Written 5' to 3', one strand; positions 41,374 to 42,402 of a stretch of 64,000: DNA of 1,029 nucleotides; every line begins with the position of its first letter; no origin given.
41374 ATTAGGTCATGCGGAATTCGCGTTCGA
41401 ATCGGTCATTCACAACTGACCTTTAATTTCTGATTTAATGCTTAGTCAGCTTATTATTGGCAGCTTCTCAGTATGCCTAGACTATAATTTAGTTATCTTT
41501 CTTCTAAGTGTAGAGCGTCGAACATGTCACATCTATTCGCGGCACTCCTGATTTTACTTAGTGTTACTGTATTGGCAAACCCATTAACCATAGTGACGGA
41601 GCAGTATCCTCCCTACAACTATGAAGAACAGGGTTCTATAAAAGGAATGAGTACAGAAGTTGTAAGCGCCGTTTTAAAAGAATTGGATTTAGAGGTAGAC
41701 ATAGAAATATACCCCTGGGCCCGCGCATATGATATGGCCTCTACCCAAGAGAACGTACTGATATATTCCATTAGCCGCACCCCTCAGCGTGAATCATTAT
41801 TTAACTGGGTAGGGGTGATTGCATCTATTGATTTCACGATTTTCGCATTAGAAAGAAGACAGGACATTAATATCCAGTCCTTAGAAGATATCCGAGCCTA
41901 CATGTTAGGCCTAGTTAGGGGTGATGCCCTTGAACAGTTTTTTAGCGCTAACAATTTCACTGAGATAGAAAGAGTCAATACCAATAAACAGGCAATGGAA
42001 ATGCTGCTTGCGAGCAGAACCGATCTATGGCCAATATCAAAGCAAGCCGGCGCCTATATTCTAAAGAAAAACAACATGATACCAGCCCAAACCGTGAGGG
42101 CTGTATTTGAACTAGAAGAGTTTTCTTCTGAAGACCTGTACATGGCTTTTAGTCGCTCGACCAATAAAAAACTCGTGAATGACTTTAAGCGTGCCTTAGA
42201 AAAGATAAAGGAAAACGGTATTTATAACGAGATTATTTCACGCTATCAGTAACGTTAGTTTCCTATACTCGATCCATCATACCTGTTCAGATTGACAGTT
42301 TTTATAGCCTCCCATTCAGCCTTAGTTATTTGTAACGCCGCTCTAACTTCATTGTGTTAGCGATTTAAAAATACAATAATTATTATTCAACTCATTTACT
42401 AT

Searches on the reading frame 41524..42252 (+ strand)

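Call 34: search_protein_families(library=pfam, proteins=[window:41524-42252:+], max_evalue=0.00001)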
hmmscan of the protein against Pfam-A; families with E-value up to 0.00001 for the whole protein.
window:41524-42252:+ (242 aa): 1 family
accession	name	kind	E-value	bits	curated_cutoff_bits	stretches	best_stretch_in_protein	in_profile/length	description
PF00497.25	SBP_bac_3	-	6.5e-16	58.7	26.4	1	24-241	5-129/132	Bacterial extracellular solute-binding proteins, family 3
